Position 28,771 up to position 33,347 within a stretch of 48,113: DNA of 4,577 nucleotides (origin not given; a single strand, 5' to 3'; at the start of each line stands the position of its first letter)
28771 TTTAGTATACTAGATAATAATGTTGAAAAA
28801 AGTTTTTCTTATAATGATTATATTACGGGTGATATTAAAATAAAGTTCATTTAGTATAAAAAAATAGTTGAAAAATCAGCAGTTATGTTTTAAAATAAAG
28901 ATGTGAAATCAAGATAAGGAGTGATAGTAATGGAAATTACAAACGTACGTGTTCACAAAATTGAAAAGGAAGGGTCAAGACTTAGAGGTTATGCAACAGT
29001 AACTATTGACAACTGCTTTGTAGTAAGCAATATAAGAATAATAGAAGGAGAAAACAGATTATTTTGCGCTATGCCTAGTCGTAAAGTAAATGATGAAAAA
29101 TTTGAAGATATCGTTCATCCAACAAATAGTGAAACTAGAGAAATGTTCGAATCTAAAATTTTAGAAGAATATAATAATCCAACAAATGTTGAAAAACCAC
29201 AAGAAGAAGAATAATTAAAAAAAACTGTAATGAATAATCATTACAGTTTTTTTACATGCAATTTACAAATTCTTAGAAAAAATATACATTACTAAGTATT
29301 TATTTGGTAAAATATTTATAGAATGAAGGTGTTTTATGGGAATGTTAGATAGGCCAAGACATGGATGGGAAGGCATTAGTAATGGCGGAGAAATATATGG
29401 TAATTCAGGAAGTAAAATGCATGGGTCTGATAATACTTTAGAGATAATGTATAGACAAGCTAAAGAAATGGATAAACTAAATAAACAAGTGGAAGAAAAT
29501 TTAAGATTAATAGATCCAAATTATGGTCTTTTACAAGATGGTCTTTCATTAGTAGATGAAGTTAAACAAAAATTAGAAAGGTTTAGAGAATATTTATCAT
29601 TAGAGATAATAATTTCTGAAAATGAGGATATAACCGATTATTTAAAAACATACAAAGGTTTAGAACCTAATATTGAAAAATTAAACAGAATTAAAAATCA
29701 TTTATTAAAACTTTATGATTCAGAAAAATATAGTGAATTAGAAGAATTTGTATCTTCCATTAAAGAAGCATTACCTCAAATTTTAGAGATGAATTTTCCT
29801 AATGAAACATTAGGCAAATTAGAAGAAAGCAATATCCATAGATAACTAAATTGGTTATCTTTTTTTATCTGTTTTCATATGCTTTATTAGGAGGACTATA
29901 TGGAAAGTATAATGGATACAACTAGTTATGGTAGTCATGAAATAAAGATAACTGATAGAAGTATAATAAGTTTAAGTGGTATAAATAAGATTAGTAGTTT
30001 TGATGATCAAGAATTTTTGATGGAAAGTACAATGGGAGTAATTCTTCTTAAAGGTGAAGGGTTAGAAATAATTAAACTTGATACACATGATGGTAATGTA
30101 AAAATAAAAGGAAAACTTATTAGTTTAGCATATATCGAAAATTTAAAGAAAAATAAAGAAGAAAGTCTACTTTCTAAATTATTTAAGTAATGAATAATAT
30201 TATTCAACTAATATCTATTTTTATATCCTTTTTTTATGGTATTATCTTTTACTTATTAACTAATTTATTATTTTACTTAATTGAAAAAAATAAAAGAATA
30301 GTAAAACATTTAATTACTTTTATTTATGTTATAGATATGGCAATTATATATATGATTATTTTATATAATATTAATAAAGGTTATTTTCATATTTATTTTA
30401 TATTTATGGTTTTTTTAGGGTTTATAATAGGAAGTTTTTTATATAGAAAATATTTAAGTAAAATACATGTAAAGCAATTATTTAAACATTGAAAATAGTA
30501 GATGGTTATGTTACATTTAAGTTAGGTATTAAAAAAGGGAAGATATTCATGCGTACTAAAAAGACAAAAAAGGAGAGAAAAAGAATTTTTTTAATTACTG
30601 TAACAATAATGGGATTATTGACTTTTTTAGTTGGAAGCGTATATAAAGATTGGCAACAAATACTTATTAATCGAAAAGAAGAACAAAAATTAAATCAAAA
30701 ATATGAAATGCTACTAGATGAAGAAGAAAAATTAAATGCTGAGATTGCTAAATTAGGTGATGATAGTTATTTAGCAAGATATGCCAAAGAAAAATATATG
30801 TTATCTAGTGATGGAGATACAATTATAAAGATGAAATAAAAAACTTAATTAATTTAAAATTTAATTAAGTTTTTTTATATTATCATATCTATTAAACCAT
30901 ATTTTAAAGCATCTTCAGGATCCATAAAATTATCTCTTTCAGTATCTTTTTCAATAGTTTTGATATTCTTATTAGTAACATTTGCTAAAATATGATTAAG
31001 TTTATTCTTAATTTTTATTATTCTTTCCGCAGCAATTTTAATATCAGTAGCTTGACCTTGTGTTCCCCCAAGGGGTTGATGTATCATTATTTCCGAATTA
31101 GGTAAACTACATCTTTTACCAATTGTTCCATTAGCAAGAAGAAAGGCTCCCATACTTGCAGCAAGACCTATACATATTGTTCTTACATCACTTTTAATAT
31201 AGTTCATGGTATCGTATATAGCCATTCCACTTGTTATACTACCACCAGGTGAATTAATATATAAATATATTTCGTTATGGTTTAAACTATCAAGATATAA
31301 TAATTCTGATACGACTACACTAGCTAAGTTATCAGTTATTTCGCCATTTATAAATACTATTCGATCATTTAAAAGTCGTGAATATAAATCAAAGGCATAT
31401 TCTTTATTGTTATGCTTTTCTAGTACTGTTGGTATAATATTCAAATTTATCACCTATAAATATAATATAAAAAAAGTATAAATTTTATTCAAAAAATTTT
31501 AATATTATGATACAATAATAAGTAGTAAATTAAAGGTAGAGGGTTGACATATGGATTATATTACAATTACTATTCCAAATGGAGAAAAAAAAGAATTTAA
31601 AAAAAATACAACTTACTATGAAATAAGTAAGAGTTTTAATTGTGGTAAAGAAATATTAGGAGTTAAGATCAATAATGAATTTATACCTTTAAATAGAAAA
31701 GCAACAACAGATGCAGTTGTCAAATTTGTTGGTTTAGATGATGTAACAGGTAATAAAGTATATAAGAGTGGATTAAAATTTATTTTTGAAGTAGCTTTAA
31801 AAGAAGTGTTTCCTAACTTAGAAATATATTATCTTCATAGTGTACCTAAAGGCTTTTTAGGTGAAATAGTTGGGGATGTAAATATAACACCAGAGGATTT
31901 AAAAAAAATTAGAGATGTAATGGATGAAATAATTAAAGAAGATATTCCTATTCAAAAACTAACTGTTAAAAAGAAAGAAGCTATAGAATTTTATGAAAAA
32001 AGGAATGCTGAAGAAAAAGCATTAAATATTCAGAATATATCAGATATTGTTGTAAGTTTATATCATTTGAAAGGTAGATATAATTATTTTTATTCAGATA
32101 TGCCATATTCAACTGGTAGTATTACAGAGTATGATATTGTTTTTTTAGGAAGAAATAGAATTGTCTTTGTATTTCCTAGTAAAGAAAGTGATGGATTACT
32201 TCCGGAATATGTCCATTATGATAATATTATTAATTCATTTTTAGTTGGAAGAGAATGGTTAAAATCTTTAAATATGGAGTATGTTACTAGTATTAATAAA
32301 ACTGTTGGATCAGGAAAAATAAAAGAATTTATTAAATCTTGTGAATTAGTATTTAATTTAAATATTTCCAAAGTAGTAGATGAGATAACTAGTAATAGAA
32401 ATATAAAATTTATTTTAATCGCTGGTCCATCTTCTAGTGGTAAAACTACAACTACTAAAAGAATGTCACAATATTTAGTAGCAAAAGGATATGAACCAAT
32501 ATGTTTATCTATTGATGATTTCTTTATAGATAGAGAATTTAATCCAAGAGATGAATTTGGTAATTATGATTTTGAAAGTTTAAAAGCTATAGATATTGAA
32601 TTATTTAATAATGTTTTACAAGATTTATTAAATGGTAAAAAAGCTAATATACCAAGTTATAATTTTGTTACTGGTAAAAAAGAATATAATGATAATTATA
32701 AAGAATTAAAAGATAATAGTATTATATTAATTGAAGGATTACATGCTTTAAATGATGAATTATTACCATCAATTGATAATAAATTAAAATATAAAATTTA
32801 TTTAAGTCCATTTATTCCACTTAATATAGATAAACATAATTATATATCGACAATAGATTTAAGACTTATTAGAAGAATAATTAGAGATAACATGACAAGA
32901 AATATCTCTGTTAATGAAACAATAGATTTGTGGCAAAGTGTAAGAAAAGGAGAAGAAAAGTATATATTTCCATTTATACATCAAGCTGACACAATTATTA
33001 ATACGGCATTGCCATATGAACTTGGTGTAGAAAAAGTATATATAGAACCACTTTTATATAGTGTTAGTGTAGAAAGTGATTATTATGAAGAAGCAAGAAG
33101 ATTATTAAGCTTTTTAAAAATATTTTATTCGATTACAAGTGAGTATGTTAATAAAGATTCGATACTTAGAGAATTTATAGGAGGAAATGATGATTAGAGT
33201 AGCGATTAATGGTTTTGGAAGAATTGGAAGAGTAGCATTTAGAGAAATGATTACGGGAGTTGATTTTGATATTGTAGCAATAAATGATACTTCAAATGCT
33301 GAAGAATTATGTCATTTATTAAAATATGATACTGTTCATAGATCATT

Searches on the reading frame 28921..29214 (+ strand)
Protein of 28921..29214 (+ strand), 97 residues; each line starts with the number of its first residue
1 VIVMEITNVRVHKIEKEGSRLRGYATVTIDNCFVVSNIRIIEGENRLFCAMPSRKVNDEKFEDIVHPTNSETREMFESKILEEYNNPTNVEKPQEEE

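Call 61: search_protein_families(library=pfam, proteins=[window:28921-29214:+], max_evalue=0.0001)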
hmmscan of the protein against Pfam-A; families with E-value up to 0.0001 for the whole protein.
window:28921-29214:+ (97 aa): 1 family
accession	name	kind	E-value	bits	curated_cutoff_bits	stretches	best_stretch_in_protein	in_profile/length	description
PF04026.17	SpoVG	-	3.9e-33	113.9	29.6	1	4-85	1-81/82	SpoVG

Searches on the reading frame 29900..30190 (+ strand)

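Call 61: search_protein_families(library=pfam, proteins=[window:29900-30190:+], max_evalue=0.0001)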
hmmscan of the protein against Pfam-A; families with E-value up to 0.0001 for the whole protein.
window:29900-30190:+ (96 aa): 1 family
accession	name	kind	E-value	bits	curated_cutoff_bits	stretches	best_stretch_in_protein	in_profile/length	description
PF07873.16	YabP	-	1.9e-14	53.6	27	1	13-78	1-64/64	YabP family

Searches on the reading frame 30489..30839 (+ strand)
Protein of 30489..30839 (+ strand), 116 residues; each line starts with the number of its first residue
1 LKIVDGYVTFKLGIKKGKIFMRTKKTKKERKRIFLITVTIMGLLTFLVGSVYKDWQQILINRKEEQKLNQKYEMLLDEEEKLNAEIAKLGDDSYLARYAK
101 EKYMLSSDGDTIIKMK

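Call 61: search_protein_families(library=pfam, proteins=[window:30489-30839:+], max_evalue=0.0001)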
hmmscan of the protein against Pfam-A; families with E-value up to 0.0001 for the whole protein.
window:30489-30839:+ (116 aa): 1 family
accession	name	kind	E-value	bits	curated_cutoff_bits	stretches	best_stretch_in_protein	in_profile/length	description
PF04977.20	DivIC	-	4.2e-12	46.1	28.9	1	40-115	1-77/80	Septum formation initiator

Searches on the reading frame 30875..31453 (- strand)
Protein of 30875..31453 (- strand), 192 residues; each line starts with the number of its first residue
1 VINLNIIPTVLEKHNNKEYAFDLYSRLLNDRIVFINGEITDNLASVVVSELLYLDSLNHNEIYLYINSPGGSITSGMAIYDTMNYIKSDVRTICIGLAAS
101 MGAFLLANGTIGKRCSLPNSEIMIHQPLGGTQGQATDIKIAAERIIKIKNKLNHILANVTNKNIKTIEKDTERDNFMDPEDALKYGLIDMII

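Call 46: search_protein_families(library=ncbifam, proteins=[window:30875-31453:-], max_evalue=1e-8)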
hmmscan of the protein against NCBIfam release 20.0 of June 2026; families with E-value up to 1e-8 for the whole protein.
window:30875-31453:- (192 aa): 10 families
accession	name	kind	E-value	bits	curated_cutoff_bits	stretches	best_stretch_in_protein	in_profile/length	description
NF001368.0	PRK00277.1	subfamily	7e-87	290.5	249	1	4-192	6-195/203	ATP-dependent Clp protease proteolytic subunit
TIGR00493.1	clpP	equivalog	4.8e-86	287.4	308.6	1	5-192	2-190/192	ATP-dependent Clp endopeptidase proteolytic subunit ClpP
NF009203.0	PRK12551.1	equivalog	6.9e-73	244.5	359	1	6-192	1-188/196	ATP-dependent Clp protease proteolytic subunit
NF009205.0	PRK12553.1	subfamily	2.3e-71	239.7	228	1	6-192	13-202/211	ATP-dependent Clp protease proteolytic subunit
NF011091.0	PRK14514.1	equivalog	5.1e-63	212.6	361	1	6-191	30-216/221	ATP-dependent Clp endopeptidase proteolytic subunit ClpP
NF011090.0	PRK14513.1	equivalog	3.1e-59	200.2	347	1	5-192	2-190/201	ATP-dependent Clp protease proteolytic subunit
NF011089.0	PRK14512.1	equivalog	7.8e-49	166.2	251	1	17-192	15-191/200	ATP-dependent Clp protease proteolytic subunit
NF009204.0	PRK12552.1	equivalog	6.2e-48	163.1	263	1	22-191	22-211/225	ATP-dependent Clp protease proteolytic subunit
NF045540.1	scaf_prot_MCP1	exception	4.8e-25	88.3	475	1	44-192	17-161/652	ClpP-like prohead protease/major capsid protein fusion protein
NF045542.1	Clp_rel_HeadMat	equivalog_domain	6.8e-24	84.7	120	1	34-191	4-165/165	head maturation protease, ClpP-related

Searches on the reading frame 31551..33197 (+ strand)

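Call 46: search_protein_families(library=ncbifam, proteins=[window:31551-33197:+], max_evalue=1e-8)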
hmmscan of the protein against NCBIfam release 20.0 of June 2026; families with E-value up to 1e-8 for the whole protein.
window:31551-33197:+ (548 aa): 3 families
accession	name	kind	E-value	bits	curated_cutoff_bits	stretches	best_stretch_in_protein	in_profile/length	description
TIGR00235.1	udk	equivalog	1.5e-24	86.8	220.3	1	286-485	7-187/207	uridine kinase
NF004018.0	PRK05480.1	equivalog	8.1e-23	81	180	1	284-487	5-189/210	uridine kinase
NF005655.0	PRK07429.1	subfamily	1.3e-12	47.5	236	1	285-421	8-134/326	phosphoribulokinase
